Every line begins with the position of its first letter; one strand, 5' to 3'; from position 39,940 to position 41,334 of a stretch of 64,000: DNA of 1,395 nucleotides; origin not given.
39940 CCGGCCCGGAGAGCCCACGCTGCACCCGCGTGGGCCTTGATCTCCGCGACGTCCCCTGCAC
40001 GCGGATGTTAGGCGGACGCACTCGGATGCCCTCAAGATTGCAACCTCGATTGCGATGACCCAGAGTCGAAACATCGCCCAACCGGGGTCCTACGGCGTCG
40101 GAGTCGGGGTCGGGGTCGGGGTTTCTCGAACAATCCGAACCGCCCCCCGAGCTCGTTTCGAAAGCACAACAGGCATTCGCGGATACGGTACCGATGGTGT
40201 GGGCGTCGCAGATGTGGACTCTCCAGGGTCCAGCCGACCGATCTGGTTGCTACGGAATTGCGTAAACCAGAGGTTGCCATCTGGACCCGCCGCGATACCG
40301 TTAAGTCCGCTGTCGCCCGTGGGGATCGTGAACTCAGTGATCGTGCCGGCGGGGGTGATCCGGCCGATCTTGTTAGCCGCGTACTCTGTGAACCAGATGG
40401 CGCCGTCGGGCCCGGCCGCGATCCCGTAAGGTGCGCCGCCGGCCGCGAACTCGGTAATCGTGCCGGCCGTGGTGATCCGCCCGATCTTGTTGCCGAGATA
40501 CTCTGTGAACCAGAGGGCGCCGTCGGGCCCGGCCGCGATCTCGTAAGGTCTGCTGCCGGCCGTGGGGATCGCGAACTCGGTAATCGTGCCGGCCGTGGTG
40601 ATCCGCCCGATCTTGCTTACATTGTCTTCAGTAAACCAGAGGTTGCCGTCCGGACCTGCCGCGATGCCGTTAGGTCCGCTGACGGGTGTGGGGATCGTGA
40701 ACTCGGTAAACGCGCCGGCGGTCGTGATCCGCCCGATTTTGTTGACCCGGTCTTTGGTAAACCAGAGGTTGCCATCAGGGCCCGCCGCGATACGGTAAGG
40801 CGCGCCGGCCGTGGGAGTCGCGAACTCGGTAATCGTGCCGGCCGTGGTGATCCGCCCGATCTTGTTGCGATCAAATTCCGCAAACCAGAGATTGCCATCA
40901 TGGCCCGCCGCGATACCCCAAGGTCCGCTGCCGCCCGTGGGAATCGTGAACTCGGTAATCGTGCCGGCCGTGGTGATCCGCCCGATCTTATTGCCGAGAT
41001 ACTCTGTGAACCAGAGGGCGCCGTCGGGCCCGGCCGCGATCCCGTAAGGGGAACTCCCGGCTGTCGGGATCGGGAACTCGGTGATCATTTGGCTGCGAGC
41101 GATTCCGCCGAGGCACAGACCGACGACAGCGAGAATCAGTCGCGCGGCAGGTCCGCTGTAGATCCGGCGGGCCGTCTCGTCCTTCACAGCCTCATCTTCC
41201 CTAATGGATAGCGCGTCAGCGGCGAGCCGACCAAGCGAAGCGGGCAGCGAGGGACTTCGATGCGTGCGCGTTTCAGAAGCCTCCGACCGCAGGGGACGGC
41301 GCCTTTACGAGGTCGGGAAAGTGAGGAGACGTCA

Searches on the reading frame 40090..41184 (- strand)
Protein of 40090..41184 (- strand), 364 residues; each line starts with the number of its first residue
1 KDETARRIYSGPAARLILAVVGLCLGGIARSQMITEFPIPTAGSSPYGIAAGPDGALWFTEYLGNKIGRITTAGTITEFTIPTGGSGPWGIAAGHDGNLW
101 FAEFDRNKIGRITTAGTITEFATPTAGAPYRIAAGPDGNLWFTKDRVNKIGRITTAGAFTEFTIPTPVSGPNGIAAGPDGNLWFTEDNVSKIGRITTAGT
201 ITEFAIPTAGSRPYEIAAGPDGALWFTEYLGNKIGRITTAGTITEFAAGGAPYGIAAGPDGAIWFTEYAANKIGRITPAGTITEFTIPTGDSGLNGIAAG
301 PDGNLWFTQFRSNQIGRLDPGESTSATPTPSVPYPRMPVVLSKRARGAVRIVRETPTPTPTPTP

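Call 42: search_protein_families(library=pfam, proteins=[window:40090-41184:-], max_evalue=0.01)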
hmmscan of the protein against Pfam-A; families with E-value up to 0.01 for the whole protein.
window:40090-41184:- (364 aa): 10 families
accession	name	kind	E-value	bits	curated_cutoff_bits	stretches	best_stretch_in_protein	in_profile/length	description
PF24684.1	Vgb_lyase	-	2.2e-122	407.8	50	2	26-247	37-259/290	Virginiamycin B lyase family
PF08450.18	SGL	-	2.9e-13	50.4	26.3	0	86-142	184-242/246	SMP-30/Gluconolactonase/LRE-like region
PF07494.17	Reg_prop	-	2.4e-10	39.8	20.4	0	89-102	8-21/24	Two component regulator propeller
PF25021.1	TEN_NHL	-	3.6e-08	33.2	27.1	0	251-283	32-62/357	Teneurin NHL domain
PF23500.1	DUF7133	-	7.8e-06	25.9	27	0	211-228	329-346/385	Domain of unknown function (DUF7133)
PF01436.27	NHL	-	5.3e-05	23.5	20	0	170-183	3-16/28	NHL repeat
PF13449.12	Phytase-like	-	0.00022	21.7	27.6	0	167-288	2-107/284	Esterase-like activity of phytase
PF16819.11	DUF5074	-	0.0004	20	27.2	0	291-324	181-217/353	Domain of unknown function (DUF5074)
PF20067.5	SSL_N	-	0.00051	20.3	18.9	0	82-102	18-37/46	Strictosidine synthase-like, N-terminal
PF22701.2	Mala_s_1-like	-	0.0044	17.2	27.5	0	68-142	75-145/195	Mal s 1 allergenic protein-like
